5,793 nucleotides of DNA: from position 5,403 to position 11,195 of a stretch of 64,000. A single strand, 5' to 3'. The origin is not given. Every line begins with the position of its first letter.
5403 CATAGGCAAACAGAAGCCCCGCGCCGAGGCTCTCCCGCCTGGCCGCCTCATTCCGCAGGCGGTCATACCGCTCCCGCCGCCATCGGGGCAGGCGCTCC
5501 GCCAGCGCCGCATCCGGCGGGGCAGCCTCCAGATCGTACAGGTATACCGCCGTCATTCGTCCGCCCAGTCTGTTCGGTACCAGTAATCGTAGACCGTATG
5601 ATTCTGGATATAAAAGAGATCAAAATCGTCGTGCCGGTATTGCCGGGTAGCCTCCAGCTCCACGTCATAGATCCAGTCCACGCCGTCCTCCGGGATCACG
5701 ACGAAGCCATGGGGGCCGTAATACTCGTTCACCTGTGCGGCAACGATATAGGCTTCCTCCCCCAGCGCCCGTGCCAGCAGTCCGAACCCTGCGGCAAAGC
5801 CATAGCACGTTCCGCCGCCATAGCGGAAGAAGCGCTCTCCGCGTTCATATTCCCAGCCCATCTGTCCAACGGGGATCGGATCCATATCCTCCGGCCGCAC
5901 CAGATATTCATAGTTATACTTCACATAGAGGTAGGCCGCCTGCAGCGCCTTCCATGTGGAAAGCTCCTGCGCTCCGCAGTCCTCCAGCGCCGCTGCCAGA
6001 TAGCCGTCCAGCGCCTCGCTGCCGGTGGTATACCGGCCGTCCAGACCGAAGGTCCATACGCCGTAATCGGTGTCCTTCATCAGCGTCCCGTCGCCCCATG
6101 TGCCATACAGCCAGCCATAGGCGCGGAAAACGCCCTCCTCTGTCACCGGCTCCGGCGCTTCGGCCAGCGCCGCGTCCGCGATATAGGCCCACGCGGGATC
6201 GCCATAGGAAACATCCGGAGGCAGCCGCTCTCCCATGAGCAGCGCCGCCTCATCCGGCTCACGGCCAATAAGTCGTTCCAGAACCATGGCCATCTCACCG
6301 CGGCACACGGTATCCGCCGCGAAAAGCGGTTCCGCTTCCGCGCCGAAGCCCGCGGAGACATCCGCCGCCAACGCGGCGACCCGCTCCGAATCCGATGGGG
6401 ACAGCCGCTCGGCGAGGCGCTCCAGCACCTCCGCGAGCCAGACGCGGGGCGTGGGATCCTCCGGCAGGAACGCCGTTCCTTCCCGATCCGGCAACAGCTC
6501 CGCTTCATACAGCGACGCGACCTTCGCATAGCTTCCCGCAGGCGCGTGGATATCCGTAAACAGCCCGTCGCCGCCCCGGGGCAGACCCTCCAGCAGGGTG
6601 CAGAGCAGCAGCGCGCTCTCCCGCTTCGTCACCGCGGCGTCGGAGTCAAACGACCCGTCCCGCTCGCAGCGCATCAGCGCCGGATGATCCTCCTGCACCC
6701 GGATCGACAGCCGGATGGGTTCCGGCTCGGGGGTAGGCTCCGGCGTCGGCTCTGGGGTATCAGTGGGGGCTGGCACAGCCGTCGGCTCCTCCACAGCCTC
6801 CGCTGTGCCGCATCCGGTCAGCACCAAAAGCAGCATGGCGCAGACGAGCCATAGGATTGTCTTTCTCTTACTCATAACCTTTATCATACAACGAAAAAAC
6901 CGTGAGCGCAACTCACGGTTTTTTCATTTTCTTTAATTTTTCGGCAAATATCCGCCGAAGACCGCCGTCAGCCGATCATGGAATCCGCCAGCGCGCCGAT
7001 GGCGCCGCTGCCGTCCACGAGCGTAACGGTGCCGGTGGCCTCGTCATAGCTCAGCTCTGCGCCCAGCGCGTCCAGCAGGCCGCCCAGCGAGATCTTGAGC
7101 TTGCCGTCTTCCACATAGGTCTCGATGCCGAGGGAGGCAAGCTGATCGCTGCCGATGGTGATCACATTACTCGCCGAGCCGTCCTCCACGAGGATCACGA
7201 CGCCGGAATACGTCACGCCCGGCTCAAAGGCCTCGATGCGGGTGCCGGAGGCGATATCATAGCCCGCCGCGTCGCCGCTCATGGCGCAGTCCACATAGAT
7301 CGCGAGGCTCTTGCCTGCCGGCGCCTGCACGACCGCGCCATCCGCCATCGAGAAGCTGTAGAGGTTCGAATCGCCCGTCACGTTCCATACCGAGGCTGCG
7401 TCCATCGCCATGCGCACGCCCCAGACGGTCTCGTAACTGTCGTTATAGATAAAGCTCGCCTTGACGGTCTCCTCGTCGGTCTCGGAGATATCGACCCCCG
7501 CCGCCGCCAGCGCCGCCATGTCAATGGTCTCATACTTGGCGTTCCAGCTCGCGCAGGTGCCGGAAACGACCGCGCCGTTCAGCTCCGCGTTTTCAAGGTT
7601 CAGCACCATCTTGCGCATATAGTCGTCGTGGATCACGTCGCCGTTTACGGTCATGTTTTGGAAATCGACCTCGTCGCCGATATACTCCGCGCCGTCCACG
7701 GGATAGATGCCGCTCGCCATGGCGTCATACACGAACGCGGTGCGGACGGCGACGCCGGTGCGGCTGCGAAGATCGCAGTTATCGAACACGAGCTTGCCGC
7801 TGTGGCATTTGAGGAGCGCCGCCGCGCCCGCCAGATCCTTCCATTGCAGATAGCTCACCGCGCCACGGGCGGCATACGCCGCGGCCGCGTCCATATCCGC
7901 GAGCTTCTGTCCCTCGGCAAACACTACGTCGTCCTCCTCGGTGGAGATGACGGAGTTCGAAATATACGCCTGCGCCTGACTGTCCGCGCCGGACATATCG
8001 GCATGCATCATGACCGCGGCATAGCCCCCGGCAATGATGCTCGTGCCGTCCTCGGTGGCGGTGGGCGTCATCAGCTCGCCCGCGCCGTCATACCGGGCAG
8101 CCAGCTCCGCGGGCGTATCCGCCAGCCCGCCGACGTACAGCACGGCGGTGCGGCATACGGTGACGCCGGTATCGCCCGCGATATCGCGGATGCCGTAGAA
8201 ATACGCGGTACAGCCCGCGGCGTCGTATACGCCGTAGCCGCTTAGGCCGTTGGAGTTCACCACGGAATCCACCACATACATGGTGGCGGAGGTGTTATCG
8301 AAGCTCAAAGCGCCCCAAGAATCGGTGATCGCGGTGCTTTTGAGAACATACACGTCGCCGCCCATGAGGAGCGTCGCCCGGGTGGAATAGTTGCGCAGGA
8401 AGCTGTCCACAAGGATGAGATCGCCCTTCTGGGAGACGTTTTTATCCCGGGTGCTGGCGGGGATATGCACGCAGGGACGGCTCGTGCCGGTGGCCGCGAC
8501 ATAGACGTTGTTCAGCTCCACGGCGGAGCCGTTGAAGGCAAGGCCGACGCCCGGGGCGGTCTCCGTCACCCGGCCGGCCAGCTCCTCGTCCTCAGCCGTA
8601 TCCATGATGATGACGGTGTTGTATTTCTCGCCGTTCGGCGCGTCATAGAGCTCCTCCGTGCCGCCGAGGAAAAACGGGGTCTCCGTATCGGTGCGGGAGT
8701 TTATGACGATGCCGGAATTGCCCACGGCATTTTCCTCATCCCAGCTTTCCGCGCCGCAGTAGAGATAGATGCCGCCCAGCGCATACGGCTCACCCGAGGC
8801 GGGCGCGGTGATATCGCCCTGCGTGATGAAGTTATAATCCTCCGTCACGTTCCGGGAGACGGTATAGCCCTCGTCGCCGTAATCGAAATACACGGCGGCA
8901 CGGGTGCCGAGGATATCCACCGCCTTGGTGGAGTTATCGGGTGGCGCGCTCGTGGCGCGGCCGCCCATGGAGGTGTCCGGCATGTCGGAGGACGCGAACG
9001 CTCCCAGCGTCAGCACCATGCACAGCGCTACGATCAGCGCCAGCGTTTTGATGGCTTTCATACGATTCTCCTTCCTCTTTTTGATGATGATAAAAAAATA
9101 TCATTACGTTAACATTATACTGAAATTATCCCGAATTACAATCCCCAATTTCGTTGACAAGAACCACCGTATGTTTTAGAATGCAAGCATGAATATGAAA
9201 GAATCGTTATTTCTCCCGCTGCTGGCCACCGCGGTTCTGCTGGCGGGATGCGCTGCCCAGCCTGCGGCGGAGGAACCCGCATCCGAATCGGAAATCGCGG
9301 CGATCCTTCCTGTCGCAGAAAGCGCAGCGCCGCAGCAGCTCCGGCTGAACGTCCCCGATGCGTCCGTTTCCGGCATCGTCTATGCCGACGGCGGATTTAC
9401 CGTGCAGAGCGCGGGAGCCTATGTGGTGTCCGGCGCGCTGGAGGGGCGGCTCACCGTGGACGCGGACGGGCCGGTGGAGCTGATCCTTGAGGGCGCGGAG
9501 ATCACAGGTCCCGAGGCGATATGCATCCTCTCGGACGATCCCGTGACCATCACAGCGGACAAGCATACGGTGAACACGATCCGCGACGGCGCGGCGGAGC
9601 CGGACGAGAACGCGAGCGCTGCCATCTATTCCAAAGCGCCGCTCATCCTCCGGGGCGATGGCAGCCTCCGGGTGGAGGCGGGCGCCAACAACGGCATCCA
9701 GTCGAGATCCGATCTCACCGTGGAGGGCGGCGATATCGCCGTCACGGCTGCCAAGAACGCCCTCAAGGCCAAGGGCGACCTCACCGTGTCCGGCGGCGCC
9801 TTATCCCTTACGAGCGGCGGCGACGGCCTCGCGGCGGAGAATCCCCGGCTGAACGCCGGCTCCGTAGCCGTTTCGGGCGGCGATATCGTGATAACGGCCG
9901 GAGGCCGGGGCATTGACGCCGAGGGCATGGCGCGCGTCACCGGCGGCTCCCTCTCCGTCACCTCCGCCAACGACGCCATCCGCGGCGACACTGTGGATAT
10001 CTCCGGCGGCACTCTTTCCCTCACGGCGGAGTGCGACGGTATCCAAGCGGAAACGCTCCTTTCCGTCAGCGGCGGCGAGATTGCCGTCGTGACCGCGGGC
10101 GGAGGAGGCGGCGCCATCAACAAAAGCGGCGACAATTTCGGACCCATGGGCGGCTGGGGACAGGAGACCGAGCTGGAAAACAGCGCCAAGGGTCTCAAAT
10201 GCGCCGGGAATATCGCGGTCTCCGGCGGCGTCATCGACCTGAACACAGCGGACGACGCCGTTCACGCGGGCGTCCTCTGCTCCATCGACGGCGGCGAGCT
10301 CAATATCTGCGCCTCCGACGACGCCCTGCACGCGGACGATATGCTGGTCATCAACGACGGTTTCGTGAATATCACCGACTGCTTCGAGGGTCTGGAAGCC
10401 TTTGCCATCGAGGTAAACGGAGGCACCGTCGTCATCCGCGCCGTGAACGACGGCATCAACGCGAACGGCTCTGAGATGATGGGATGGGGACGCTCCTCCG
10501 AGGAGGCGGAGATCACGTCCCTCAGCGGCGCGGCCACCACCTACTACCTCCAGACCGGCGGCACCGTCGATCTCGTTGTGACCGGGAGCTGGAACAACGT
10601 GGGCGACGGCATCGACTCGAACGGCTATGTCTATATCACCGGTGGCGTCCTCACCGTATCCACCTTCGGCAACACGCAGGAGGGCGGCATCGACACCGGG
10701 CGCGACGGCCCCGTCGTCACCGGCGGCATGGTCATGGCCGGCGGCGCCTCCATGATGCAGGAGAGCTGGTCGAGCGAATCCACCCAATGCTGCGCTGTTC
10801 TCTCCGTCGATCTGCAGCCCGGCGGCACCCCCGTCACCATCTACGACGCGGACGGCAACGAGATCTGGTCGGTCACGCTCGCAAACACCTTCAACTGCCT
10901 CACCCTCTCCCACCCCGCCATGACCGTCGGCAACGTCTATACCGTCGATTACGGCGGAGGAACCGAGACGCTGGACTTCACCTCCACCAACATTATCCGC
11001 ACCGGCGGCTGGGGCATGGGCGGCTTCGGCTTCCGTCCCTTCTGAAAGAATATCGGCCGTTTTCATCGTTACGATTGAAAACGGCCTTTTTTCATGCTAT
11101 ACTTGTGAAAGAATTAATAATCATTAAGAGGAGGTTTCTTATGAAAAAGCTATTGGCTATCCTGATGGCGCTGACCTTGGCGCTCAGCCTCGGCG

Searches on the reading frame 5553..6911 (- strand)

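Call 44: search_protein_families(library=pfam, proteins=[window:5553-6911:-], max_evalue=0.00001)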
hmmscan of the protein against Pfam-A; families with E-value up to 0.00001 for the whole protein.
window:5553-6911:- (452 aa): 0 families

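Call 50: search_protein_families(library=pfam, proteins=[window:5553-6911:-], max_evalue=0.1)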
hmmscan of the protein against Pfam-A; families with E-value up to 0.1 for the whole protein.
window:5553-6911:- (452 aa): 2 families
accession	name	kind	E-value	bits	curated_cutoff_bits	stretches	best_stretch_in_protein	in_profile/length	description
PF01841.26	Transglut_core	-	0.0013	19.4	23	1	320-395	15-80/108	Transglutaminase-like superfamily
PF23677.1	YnaL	-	0.011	16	27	1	42-72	18-48/57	Protein YnaL-like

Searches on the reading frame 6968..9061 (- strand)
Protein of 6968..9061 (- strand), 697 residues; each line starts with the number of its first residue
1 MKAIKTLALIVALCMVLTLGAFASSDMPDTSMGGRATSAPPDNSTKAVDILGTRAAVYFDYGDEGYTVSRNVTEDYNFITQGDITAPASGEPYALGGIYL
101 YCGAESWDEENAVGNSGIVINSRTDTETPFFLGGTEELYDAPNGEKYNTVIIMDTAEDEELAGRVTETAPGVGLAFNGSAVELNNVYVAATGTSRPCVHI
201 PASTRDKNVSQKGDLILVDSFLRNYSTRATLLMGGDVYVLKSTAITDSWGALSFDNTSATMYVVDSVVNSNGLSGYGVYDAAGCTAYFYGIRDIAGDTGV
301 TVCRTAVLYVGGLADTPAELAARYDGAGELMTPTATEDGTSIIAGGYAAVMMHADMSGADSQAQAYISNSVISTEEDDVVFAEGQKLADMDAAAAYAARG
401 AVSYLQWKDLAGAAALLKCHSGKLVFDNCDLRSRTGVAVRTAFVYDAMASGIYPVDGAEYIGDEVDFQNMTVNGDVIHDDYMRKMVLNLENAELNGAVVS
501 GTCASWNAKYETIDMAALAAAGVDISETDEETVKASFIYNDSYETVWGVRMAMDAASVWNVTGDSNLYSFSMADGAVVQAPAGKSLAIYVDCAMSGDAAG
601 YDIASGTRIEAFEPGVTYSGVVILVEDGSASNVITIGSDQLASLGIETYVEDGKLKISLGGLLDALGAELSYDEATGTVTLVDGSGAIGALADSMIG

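Call 44: search_protein_families(library=pfam, proteins=[window:6968-9061:-], max_evalue=0.00001)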
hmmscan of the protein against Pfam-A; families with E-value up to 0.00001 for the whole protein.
window:6968-9061:- (697 aa): 0 families

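Call 50: search_protein_families(library=pfam, proteins=[window:6968-9061:-], max_evalue=0.1)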
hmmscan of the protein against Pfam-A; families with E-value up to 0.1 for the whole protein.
window:6968-9061:- (697 aa): 1 family
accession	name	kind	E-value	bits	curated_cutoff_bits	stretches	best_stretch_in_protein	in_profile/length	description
PF07833.16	Cu_amine_oxidN1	-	0.0033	17.8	24.2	1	646-685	11-50/108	Copper amine oxidase N-terminal domain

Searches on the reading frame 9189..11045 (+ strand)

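Call 44: search_protein_families(library=pfam, proteins=[window:9189-11045:+], max_evalue=0.00001)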
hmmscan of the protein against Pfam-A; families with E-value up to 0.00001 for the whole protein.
window:9189-11045:+ (618 aa): 1 family
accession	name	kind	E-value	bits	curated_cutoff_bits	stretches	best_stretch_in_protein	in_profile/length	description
PF14262.12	Cthe_2159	-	6e-70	235.9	25.8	3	70-261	5-203/262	Carbohydrate-binding domain-containing protein Cthe_2159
